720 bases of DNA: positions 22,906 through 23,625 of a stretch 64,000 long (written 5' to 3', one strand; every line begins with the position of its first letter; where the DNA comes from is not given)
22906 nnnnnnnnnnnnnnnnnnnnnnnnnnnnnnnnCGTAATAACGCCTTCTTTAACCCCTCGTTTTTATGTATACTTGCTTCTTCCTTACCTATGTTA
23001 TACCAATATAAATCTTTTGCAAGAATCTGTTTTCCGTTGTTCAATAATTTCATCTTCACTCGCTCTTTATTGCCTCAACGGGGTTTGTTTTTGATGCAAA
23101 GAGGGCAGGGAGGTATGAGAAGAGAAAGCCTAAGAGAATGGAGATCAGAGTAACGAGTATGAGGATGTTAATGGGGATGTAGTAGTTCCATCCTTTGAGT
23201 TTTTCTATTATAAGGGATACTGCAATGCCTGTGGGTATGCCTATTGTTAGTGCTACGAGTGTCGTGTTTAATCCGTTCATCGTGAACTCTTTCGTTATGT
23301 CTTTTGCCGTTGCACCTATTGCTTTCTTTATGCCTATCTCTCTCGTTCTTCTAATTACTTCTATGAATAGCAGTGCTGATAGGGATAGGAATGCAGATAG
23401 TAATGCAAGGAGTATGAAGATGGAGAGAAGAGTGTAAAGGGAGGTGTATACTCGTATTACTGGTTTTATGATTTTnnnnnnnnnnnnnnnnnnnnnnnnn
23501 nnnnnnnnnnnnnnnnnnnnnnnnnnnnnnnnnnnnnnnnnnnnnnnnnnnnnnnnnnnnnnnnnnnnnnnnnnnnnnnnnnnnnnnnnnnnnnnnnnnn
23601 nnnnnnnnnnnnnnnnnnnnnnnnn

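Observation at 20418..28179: Three tandem double-FtsX permease paralogs: diverged bodies, near-identical 3' ends, and no ATPase gene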

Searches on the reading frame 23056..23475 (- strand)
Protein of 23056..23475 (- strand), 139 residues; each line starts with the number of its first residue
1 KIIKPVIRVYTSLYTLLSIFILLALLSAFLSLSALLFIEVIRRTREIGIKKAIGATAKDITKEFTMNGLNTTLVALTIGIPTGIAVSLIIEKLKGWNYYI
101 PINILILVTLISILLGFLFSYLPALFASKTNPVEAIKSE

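Call 18: find_related_loci(query=A1, collection=genome_contigs, flank=10000)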
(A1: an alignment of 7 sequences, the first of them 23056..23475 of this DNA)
Query A1 (139 aa) in genome_contigs; peptide patterns used: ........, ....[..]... (x = any residue, [..] = any of these).
599 stretches matched a pattern (row limit reached: there are more); 560 encode a relative of the query (tblastn E <= 1e-3); the best 80 are kept; 79 distinct loci.
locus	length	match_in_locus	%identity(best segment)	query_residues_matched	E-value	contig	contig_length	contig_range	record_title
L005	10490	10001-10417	94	1-139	1e-68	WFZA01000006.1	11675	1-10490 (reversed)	MAG: Caldisericales bacterium isolate S143_107 k151_16087, whole genome shotgun sequence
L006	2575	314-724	76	3-139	2e-55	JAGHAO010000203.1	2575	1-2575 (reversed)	MAG: Caldisericaceae bacterium isolate AUK232 PB_MBMC_186_c_000000000148, whole genome shotgun sequence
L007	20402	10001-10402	77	6-139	3e-44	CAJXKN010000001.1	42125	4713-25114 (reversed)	MAG TPA_asm: uncultured Caldiserica bacterium isolate SRR4023290_bin.14_MetaBAT_v2.12.1_MAG genome assembly, contig: NOD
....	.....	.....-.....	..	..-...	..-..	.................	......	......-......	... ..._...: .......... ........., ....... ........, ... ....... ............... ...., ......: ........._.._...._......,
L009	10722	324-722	37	3-138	1e-18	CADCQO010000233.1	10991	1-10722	MAG: uncultured Ruminococcus sp. isolate RUG14880 genome assembly, contig: RUG14880_asm_233, whole genome shotgun sequen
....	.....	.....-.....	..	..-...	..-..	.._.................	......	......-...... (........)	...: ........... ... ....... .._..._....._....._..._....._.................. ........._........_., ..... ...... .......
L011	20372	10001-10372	39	16-139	2e-18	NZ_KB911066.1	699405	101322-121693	Faecalispora sporosphaeroides DSM 1294 strain VPI 4527 G340DRAFT_scaffold00001.1, whole genome shotgun sequence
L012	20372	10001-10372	39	16-139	2e-18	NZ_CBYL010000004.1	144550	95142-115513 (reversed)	Faecalispora jeddahensis strain JCD, whole genome shotgun sequence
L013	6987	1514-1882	39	15-137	2e-18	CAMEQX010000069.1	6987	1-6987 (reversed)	MAG: uncultured Clostridia bacterium isolate SRR15057929_bin.40_metaWRAP_v1.3_MAG genome assembly, contig: ERZ10407480.4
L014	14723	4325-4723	37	3-138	5e-18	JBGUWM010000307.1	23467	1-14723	MAG: Acutalibacteraceae bacterium isolate ruminal_MAG_77 ruminal_MAG_77_contig_0307, whole genome shotgun sequence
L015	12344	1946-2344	38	3-138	5e-18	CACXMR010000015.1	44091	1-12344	MAG: uncultured Ruminococcus sp. isolate RUG11404 genome assembly, contig: RUG11404_asm_15, whole genome shotgun sequenc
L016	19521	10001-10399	38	3-138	1e-17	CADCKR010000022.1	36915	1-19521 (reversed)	MAG: uncultured Ruminococcus sp. isolate RUG14733 genome assembly, contig: RUG14733_asm_22, whole genome shotgun sequenc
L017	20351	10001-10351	38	23-139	1e-17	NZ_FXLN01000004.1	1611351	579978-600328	Clostridium merdae strain Marseille-P2953, whole genome shotgun sequence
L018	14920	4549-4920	37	16-139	3e-17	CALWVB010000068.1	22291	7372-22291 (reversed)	MAG: uncultured Clostridia bacterium isolate E14__bin329 genome assembly, contig: E14__k127_1127385, whole genome shotgu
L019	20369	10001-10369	37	17-139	2e-17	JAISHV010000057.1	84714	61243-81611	MAG: Ruminococcus sp. isolate Hm464_bin28 k119_1439470, whole genome shotgun sequence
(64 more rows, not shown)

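Call 22: search_protein_families(library=pfam, proteins=[L007:5405-7648:+, L007:7787-10405:+, L007:10435-11133:+, L007:11147-11659:+, L007:11803-12942:+, L007:12939-14966:+, L007:2949-4304:-, L007:4344-4973:-, L006:843-1544:+], max_evalue=0.001)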
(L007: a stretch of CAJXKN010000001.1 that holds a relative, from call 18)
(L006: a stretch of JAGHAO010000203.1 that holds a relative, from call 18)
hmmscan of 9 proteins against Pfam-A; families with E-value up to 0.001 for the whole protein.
L007:5405-7648:+ (747 aa): 2 families
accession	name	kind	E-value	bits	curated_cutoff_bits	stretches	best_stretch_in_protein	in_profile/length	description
PF12704.14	MacB_PCD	-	7.8e-24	85.5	27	2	383-582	7-198/207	MacB-like periplasmic core domain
PF02687.27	FtsX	-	1.7e-21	76.9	25.5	2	627-740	2-120/120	FtsX-like permease C-terminal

L007:7787-10405:+ (872 aa): 2 families
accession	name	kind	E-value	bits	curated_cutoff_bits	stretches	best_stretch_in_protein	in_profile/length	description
PF02687.27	FtsX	-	2.5e-27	95.7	25.5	2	752-865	2-120/120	FtsX-like permease C-terminal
PF12704.14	MacB_PCD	-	1.4e-19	71.6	27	2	587-711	88-202/207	MacB-like periplasmic core domain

L007:10435-11133:+ (232 aa): 2 families
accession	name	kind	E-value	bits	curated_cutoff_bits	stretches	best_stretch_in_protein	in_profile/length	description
PF00005.33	ABC_tran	-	7.2e-35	121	25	1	21-170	1-136/137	ABC transporter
PF02463.25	SMC_N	-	1.8e-05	24.7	40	1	113-215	113-211/220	RecF/RecN/SMC N terminal domain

L007:11147-11659:+ (170 aa): 1 family
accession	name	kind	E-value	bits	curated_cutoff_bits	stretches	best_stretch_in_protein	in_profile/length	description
PF11611.13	DUF4352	-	4.7e-12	46.7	25.9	1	49-155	11-115/122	Domain of unknown function (DUF4352)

L007:11803-12942:+ (379 aa): 2 families
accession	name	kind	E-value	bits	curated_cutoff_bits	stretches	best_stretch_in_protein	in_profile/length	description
PF13360.13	PQQ_2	-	8.7e-06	26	27.6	1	38-87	103-148/233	Outer membrane protein assembly factor BamB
PF13570.13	Beta-prop_ACSF4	-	9.4e-06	25.7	133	1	55-211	143-302/329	Beta-alanine-activating enzyme, beta-propeller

L007:12939-14966:+ (675 aa): 10 families
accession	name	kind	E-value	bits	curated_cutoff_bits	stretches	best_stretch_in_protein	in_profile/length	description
PF01653.23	DNA_ligase_aden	-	1.1e-99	333.5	27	1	78-325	3-253/253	NAD-dependent DNA ligase adenylation domain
PF03120.22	DNA_ligase_OB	-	5.9e-34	116.2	32.9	1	328-405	1-78/79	NAD-dependent DNA ligase OB-fold domain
PF12826.13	HHH_2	-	1.6e-23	83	27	1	517-579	2-64/64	Helix-hairpin-helix motif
PF00533.33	BRCT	-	3.7e-17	62.8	21.3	1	598-671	4-78/78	BRCA1 C Terminus (BRCT) domain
PF12738.14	PTCB-BRCT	-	5e-12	46.1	22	1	614-663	12-60/63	twin BRCT domain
PF14520.12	HHH_5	-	9.9e-12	45.6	27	1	525-567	9-52/57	Helix-hairpin-helix domain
PF22745.1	Nlig-Ia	-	1.1e-11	45.7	27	1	15-63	4-52/92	DNA ligase-like, N-terminal NAD+-binding domain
PF03119.21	DNA_ligase_ZBD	-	2.1e-11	43.9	25.8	1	414-440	1-27/27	NAD-dependent DNA ligase C4 zinc finger domain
PF00633.29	HHH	-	1.5e-07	31.4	24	1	540-569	1-30/30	Helix-hairpin-helix motif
PF11333.13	DUF3135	-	0.0002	22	22.7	0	184-251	11-78/81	Protein of unknown function (DUF3135)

L007:2949-4304:- (451 aa): 10 families
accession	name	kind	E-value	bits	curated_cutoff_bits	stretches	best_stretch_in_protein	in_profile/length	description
PF13181.12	TPR_8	-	1.8e-10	40.5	25.7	0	67-95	6-34/34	Tetratricopeptide repeat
PF13428.12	TPR_14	-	4.4e-10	39.7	23.5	1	64-105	3-44/44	Tetratricopeptide repeat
PF07719.23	TPR_2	-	1.4e-09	37.8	27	0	64-95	3-34/34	Tetratricopeptide repeat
PF01996.21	F420_ligase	-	7.3e-09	35.9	25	1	243-332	2-82/218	F420-0:Gamma-glutamyl ligase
PF13414.12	TPR_11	-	6.4e-07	29.4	26.8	0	71-107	3-39/42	TPR repeat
PF14559.12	TPR_19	-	9.3e-07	29.5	25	1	42-100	6-64/68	Tetratricopeptide repeat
PF13424.12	TPR_12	-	1e-05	26.1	30.1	0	44-90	27-73/77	Tetratricopeptide repeat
PF13174.12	TPR_6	-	1.2e-05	26.1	26.3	0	99-121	3-24/33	Tetratricopeptide repeat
PF13432.12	TPR_16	-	0.00012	22.8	32.7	0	68-122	3-56/65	Tetratricopeptide repeat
PF12895.13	ANAPC3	-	0.0009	19.9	27.2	0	41-122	3-81/82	Anaphase-promoting complex, cyclosome, subunit 3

L007:4344-4973:- (209 aa): 2 families
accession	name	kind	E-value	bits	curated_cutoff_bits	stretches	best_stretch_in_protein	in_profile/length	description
PF01883.24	FeS_assembly_P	-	2.3e-16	60.3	23.5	1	6-78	1-72/73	Iron-sulfur cluster assembly protein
PF02579.22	Nitro_FeMo-Co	-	7.3e-09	36.3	26.3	1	119-204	6-93/94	Dinitrogenase iron-molybdenum cofactor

L006:843-1544:+ (233 aa): 5 families
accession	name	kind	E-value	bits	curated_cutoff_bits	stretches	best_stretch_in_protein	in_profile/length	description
PF00005.33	ABC_tran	-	9.9e-37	127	25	1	21-170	1-136/137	ABC transporter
PF02463.25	SMC_N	-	3.5e-07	30.3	40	1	114-217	114-213/220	RecF/RecN/SMC N terminal domain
PF13304.12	AAA_21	-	1.5e-05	25.6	27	0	35-87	3-72/304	AAA domain, putative AbiEii toxin, Type IV TA system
PF13555.12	AAA_29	-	0.00076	19.6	27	0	23-51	14-42/61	P-loop containing region of AAA domain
PF13401.12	AAA_22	-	0.0009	20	27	0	31-51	5-25/130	AAA domain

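Call 23: find_homologous_proteins(query=L006:843-1541:+, max_evalue=1e-40)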
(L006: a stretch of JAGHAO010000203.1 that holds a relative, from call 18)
Query L006:843-1541:+ (233 aa): 7962 proteins with E <= 1e-40 among 8000 candidates; the best 120 are listed.
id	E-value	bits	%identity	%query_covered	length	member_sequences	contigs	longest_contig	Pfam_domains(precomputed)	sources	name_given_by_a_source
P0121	1.0e-139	481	94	100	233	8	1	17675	PF00005.34,PF02463.26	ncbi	-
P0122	1.1e-118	413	81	98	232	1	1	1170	PF00005.34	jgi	-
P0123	1.3e-117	409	79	98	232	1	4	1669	PF00005.34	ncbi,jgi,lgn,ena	-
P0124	1.6e-117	409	78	98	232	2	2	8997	PF00005.34,PF13304.13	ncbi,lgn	-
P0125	2.1e-117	408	78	98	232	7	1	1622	PF00005.34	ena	-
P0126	4.5e-117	407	79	98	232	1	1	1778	PF00005.34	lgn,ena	-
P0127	3.6e-115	401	77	100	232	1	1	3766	PF00005.34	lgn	-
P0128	5.3e-115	401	78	97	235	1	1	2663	PF00005.34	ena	-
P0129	2.2e-114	399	77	97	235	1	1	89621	PF00005.34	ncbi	-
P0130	5.9e-114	397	77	99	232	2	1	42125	PF00005.34,PF02463.26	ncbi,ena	-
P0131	1.9e-113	395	77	99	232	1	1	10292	PF00005.34,PF02463.26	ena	-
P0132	2.5e-113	395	76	99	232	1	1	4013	PF00005.34,PF02463.26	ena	-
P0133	1.8e-106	373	70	99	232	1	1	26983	PF00005.34,PF02463.26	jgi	-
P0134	8.2e-106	371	71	99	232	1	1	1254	PF00005.34,PF02463.26,PF13304.13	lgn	-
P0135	3.8e-105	368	70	99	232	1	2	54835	PF00005.34,PF02463.26,PF13304.13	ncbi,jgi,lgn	-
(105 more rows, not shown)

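Call 24: find_encoding_contigs(protein=P0129, flank=10000, max_places=3)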
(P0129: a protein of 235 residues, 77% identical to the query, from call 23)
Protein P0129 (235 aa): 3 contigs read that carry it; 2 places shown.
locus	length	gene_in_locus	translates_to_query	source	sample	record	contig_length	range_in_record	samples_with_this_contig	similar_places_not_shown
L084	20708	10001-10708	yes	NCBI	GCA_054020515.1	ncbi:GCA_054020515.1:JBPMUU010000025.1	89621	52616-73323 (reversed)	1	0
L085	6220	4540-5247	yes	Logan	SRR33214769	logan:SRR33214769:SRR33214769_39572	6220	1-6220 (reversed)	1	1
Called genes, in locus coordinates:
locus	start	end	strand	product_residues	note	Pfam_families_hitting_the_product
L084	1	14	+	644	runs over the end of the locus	PF01926:MMR_HSR1, PF02421:FeoB_N, PF17910:FeoB_Cyto, PF07670:Gate, PF07664:FeoB_C, PF07670:Gate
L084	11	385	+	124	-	PF01325:Fe_dep_repress, PF01047:MarR (weak), PF02742:Fe_dep_repr_C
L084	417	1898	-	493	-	PF00291:PALP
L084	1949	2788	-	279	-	PF02811:PHP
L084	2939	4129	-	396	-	-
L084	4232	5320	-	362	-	PF05559:DUF763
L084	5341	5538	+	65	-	PF07833:Cu_amine_oxidN1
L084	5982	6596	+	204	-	-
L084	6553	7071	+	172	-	PF13905:Thioredoxin_8 (faint)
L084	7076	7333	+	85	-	-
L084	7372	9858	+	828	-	PF12704:MacB_PCD, PF02687:FtsX (weak), PF12704:MacB_PCD, PF02687:FtsX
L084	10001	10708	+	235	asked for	PF00005:ABC_tran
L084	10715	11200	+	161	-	PF11611:DUF4352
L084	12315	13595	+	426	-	PF00291:PALP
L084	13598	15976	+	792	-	PF00696:AA_kinase, PF22468:ACT_9, PF01842:ACT (weak), PF13840:ACT_7, PF22468:ACT_9, PF03447:NAD_binding_3, PF00742:Homoserine_dh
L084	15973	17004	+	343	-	PF01118:Semialdhyde_dh, PF02774:Semialdhyde_dhC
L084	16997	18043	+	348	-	-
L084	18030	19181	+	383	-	PF01411:tRNA-synt_2c (weak), PF07973:tRNA_SAD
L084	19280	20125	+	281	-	PF00535:Glycos_transf_2, PF13641:Glyco_tranf_2_3, PF13632:Glyco_trans_2_3 (faint)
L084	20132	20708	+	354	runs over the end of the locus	PF03706:LPG_synthase_TM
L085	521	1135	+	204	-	-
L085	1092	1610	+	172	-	PF13905:Thioredoxin_8 (faint)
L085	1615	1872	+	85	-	-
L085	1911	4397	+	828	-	PF12704:MacB_PCD, PF02687:FtsX (weak), PF12704:MacB_PCD, PF02687:FtsX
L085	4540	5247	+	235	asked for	PF00005:ABC_tran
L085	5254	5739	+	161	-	PF11611:DUF4352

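Call 25: find_encoding_contigs(protein=P0124, flank=10000, max_places=3)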
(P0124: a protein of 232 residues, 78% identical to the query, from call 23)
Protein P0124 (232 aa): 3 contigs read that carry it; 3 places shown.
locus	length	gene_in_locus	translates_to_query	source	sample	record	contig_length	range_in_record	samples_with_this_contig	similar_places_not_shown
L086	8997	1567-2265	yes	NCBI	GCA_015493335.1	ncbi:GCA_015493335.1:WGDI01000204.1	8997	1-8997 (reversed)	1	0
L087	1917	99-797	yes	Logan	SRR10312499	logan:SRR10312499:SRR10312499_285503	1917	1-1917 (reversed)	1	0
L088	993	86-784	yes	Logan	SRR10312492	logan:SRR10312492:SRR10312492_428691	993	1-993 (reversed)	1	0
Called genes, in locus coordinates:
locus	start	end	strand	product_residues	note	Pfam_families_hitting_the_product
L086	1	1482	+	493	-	?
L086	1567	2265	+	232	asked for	PF00005:ABC_tran, PF13304:AAA_21 (faint)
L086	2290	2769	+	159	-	PF11611:DUF4352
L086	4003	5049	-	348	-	PF00155:Aminotran_1_2, PF01212:Beta_elim_lyase, PF00266:Aminotran_5 (weak)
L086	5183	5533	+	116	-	PF01245:Ribosomal_L19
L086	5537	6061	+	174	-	PF10502:Peptidase_S26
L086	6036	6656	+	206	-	PF01351:RNase_HII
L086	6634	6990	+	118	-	PF08378:NERD (faint), PF02021:UPF0102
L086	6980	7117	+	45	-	-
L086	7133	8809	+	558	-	PF00753:Lactamase_B, PF23023:Anti-Pycsar_Apyc1 (faint), PF12706:Lactamase_B_2, PF22505:RNase_J_b_CASP, PF07521:RMMBL, PF17770:RNase_J_C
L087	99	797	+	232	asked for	PF00005:ABC_tran, PF13304:AAA_21 (faint)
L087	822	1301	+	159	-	PF11611:DUF4352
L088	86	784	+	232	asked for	PF00005:ABC_tran, PF13304:AAA_21 (faint)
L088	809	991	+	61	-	?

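Call 26: find_encoding_contigs(protein=P0123, flank=10000, max_places=5)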
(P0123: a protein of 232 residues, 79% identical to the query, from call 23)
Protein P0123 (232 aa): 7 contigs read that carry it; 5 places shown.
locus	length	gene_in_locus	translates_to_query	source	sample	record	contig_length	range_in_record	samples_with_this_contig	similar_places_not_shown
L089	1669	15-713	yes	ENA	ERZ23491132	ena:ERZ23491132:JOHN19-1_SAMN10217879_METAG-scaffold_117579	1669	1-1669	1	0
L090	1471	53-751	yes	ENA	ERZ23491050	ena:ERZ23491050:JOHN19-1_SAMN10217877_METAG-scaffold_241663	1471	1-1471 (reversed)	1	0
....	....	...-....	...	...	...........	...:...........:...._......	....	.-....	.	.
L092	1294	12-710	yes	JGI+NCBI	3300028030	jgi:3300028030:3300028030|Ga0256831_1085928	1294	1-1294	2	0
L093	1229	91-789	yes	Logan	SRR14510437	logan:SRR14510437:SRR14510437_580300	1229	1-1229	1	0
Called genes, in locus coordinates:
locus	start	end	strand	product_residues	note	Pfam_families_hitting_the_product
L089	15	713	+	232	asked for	PF00005:ABC_tran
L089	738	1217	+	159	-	PF11611:DUF4352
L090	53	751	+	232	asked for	PF00005:ABC_tran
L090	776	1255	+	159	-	PF11611:DUF4352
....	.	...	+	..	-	?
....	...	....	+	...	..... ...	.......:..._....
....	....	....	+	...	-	?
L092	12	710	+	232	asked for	PF00005:ABC_tran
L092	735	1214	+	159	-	PF11611:DUF4352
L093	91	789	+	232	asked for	PF00005:ABC_tran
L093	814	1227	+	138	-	?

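Call 30: search_protein_families(library=ncbifam, proteins=[P0123, L086:2290-2769:+], max_evalue=0.001)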
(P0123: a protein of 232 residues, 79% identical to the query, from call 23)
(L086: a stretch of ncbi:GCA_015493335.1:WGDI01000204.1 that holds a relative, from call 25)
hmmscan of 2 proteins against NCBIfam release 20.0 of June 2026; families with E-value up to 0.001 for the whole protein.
P0123 (232 aa): 190 families (the best 25 are shown)
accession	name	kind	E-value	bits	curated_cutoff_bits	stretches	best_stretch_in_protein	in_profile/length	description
TIGR02211.1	LolD_lipo_ex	equivalog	6.1e-75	251.5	307.75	1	1-221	1-220/221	lipoprotein-releasing ABC transporter ATP-binding protein LolD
NF007826.0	PRK10535.1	equivalog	1.4e-67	228.4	966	1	2-228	5-229/648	macrolide ABC transporter ATP-binding protein/permease MacB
NF038007.1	ABC_ATP_DarD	equivalog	3.2e-67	226.2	375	1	1-220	1-218/218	darobactin export ABC transporter ATP-binding protein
NF008639.0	PRK11629.1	equivalog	3e-66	223.2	360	1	4-222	9-226/234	lipoprotein-releasing ABC transporter ATP-binding protein LolD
TIGR02673.1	FtsE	equivalog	3e-64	216.6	264.85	1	1-218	1-213/214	cell division ATP-binding protein FtsE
TIGR03608.1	L_ocin_972_ABC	subfamily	4.5e-62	209.2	254.85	1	4-215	1-206/206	putative bacteriocin export ABC transporter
TIGR02982.1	heterocyst_DevA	subfamily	4.8e-60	202.9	295.8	1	2-220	2-219/220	ABC exporter ATP-binding subunit, DevA family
NF007879.0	PRK10584.1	equivalog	3.8e-56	190.4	336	1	2-221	7-225/228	putative ABC transporter ATP-binding protein YbbA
NF040933.2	ABC_arch_GlcV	equivalog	1.1e-54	185.7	450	1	2-224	3-224/357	glucose ABC transporter ATP-binding protein GlcV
TIGR02315.1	ABC_phnC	equivalog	1.2e-54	185.3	266.1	1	1-221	1-225/243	phosphonate ABC transporter ATP-binding protein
TIGR02314.1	ABC_MetN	equivalog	2.4e-53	181.3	499.7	1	1-216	1-214/343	methionine ABC transporter ATP-binding protein MetN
NF007027.0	PRK09493.1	equivalog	4.5e-53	180.1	379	1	1-221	1-215/240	glutamine ABC transporter ATP-binding protein GlnQ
TIGR01186.1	proV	subfamily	1.1e-49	169.5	326.6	1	19-223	7-211/363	betaine/proline/choline family ABC transporter ATP-binding protein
TIGR03265.1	PhnT2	equivalog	1.4e-49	169.3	457.7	1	10-223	13-216/353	putative 2-aminoethylphosphonate ABC transporter ATP-binding protein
TIGR00968.1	3a0106s01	subfamily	6.3e-49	166.6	342.75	1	13-227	8-216/237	sulfate ABC transporter ATP-binding protein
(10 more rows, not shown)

L086:2290-2769:+ (159 aa): 0 families

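Call 65: search_protein_families(library=pfam, proteins=[L084:7076-7333:+, L005:7505-7816:+, L006:1590-1958:+, L084:5982-6596:+, L084:6553-7071:+], max_evalue=0.01)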
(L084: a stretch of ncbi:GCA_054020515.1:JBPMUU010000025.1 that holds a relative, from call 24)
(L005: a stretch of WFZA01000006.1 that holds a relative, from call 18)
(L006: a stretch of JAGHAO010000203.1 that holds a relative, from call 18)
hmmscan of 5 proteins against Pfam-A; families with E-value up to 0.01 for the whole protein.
L084:7076-7333:+ (85 aa): 0 families

L005:7505-7816:+ (103 aa): 0 families

L006:1590-1958:+ (122 aa): 1 family
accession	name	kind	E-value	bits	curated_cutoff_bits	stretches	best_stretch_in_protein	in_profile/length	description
PF15071.11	TMEM220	-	0.00083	20.4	27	1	37-110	37-98/100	Transmembrane family 220, helix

L084:5982-6596:+ (204 aa): 3 families
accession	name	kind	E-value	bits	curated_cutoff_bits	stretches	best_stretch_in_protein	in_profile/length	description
PF13098.12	Thioredoxin_2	-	9.9e-05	23.1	27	1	66-164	3-95/104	Thioredoxin-like domain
PF00085.26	Thioredoxin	-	0.0014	19.1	23.5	0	55-110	4-61/103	Thioredoxin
PF00837.23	T4_deiodinase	-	0.0083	15.9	27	0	44-105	78-140/237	Iodothyronine deiodinase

L084:6553-7071:+ (172 aa): 2 families
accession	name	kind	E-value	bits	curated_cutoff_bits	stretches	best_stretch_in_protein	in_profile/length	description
PF13905.12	Thioredoxin_8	-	1.6e-05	25.6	27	1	102-147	50-94/94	Thioredoxin-like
PF08534.16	Redoxin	-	0.0011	19.2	26.6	0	23-55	24-57/148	Redoxin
